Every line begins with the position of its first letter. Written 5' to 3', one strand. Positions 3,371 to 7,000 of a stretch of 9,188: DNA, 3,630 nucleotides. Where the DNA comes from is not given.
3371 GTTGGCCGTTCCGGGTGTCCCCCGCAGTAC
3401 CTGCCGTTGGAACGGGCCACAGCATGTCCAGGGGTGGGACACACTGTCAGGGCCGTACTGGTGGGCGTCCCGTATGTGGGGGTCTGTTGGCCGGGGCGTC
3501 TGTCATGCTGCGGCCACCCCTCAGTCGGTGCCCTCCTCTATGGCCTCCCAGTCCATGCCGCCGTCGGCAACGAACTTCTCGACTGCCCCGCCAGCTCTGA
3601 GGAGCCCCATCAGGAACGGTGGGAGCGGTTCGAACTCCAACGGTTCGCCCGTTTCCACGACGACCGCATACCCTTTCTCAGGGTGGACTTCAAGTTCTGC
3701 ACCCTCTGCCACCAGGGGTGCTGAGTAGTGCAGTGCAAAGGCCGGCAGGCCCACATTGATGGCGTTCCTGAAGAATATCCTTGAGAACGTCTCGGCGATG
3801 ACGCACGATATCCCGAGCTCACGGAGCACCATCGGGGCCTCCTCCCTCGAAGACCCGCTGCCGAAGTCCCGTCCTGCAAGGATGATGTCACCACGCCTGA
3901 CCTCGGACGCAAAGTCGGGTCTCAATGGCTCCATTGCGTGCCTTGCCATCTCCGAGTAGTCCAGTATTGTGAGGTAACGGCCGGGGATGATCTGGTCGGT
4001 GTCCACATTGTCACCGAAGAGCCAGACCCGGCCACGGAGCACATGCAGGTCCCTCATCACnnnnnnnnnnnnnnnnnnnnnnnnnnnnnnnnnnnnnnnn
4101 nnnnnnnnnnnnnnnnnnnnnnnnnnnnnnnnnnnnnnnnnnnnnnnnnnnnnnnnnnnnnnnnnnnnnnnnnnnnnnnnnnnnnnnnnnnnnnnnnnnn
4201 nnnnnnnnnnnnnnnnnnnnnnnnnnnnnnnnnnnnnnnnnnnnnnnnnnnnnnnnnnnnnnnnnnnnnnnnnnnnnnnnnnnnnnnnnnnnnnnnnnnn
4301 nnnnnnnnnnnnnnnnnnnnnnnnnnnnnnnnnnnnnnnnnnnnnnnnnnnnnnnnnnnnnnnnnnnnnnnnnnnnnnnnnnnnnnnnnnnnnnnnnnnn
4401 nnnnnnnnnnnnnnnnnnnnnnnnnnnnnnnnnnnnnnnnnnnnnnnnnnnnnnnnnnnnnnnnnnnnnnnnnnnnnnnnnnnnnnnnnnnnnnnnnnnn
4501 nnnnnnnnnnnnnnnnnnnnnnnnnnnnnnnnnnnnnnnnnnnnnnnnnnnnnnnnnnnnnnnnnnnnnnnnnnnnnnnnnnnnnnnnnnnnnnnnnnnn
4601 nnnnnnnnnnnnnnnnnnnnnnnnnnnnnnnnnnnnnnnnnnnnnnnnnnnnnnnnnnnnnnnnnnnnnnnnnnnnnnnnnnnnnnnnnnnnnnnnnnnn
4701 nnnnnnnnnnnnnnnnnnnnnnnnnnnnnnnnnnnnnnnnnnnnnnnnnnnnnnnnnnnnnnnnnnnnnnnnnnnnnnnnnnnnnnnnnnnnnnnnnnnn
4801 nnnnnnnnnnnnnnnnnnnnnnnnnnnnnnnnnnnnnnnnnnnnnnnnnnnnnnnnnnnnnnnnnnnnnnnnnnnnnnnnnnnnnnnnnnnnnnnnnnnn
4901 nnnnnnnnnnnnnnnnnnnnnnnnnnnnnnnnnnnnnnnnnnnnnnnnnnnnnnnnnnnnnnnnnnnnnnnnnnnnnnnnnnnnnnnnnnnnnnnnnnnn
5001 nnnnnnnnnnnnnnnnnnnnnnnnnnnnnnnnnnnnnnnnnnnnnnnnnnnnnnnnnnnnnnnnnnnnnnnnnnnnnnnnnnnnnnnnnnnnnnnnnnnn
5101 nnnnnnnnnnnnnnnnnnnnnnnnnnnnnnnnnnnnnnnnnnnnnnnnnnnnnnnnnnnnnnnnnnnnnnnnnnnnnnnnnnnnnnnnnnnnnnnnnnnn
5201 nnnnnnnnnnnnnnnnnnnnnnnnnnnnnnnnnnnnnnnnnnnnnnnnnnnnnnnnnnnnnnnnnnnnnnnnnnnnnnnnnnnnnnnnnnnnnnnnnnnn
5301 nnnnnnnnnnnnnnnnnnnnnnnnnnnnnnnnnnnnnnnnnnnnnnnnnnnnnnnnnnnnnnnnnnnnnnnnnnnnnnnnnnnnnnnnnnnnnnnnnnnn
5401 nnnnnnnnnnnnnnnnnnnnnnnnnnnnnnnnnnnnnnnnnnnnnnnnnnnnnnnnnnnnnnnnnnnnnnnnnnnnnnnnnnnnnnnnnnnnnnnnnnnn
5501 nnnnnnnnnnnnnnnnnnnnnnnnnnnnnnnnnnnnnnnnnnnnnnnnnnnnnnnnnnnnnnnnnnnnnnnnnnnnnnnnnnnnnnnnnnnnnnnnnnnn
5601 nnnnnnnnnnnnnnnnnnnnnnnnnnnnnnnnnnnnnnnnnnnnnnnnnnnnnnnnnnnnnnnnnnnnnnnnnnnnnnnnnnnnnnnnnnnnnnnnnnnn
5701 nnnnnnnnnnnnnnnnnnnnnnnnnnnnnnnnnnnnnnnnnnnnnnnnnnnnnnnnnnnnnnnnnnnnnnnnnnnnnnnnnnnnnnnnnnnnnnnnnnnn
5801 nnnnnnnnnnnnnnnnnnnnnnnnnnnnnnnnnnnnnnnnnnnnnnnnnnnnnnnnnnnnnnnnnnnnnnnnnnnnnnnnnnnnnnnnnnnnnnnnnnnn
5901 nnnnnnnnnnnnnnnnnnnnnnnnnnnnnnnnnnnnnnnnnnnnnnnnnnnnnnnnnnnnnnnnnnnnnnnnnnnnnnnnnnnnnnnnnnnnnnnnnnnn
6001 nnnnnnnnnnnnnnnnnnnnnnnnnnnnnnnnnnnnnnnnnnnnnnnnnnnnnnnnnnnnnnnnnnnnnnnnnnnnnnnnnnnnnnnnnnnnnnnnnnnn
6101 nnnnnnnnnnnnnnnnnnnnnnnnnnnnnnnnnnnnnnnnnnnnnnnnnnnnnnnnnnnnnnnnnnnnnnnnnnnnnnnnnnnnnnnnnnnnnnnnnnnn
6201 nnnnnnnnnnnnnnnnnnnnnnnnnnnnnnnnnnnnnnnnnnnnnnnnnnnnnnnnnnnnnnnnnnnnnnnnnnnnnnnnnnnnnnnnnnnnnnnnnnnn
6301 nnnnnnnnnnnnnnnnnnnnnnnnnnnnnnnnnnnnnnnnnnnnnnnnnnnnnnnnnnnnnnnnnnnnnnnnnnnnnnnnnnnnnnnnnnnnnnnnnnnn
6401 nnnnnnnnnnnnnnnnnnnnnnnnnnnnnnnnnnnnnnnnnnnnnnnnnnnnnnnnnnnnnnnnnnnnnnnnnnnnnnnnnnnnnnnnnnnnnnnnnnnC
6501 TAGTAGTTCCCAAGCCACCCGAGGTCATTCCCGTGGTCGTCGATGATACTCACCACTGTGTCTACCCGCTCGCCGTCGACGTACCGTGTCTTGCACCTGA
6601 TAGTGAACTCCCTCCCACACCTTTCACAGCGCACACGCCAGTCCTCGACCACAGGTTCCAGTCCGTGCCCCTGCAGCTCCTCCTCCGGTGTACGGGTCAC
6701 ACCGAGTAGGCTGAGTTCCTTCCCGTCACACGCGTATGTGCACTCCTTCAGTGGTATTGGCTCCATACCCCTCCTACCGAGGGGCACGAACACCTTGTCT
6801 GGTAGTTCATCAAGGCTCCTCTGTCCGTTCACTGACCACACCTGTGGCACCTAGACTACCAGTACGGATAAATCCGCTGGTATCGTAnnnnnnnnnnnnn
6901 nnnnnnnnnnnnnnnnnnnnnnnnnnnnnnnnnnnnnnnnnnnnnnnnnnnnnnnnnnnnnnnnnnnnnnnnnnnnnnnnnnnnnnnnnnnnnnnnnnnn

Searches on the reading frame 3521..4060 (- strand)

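Call 5: search_protein_families(library=pfam, proteins=[window:3521-4060:-], max_evalue=0.1)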
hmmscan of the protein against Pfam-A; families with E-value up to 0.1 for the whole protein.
window:3521-4060:- (179 aa): 2 families
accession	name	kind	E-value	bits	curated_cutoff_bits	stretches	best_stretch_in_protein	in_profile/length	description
PF00694.25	Aconitase_C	-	1.2e-15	58.4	22.8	1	59-105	76-123/131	Aconitase C-terminal domain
PF25444.1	THBD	-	0.047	13.5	27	1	107-141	14-48/66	Thrombomodulin-like domain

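Call 38: search_protein_families(library=ncbifam, proteins=[window:3521-4060:-], max_evalue=0.01)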
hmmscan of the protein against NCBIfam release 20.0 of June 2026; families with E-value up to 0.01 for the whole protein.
window:3521-4060:- (179 aa): 15 families
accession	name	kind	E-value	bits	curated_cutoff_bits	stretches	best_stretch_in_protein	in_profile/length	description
TIGR02087.1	LEUD_arch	subfamily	1.2e-53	181.1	108.95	1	10-162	1-153/157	LeuD/DmdB family oxidoreductase small subunit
NF040625.1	HacB2_Meth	equivalog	1.5e-50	170.9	230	1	7-164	3-157/161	homoaconitase small subunit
TIGR02084.1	leud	equivalog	7e-48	162.2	245.85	1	10-161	1-152/156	3-isopropylmalate dehydratase small subunit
NF010629.0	PRK14023.1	equivalog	7.1e-41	139.8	229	1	11-163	3-154/166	homoaconitate hydratase small subunit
NF040604.2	HacB_Meth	equivalog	3.8e-38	130.8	230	1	7-136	2-131/159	homoaconitase small subunit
NF002458.0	PRK01641.1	subfamily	1e-24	87.2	167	1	5-111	4-122/202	3-isopropylmalate dehydratase small subunit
TIGR00139.1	h_aconitase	equivalog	1.4e-17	63.4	529.9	1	16-105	539-630/709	homoaconitase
TIGR00171.1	leuD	equivalog_domain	1.4e-14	54.4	116.25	1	14-107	14-120/188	3-isopropylmalate dehydratase small subunit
NF005558.0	PRK07229.1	equivalog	1.5e-13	50.2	612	1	15-109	478-577/647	aconitate hydratase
TIGR01342.1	acon_putative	hypoth_equivalog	5.2e-11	41.5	719.15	1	11-110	472-581/655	putative aconitate hydratase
NF006757.0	PRK09277.1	subfamily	4.5e-09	34.6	686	1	57-105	758-806/888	aconitate hydratase AcnA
TIGR01341.1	aconitase_1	equivalog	1.1e-08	33.3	945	1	56-105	748-797/876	aconitate hydratase AcnA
NF009520.0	PRK12881.1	subfamily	2.3e-08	32.2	905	1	58-111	764-817/893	aconitate hydratase AcnA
TIGR02333.1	2met_isocit_dHY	equivalog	3.4e-06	25.3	1419.85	1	57-106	732-781/858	Fe/S-dependent 2-methylisocitrate dehydratase AcnD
TIGR01340.1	aconitase_mito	equivalog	0.0016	16.9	825.35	1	58-104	624-670/745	aconitate hydratase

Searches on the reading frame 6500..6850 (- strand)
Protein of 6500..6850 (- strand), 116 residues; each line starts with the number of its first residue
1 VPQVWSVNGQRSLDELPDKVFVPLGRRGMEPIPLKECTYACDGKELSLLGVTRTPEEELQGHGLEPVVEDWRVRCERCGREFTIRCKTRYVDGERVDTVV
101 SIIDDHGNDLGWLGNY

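Call 5: search_protein_families(library=pfam, proteins=[window:6500-6850:-], max_evalue=0.1)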
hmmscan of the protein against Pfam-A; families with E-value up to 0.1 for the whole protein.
window:6500-6850:- (116 aa): 1 family
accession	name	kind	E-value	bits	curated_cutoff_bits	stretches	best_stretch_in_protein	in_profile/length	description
PF22191.2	IBR_1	-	0.01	16.1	27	1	71-91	20-40/47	IBR domain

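Call 38: search_protein_families(library=ncbifam, proteins=[window:6500-6850:-], max_evalue=0.01)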
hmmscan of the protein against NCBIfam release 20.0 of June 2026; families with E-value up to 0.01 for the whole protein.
window:6500-6850:- (116 aa): 0 families
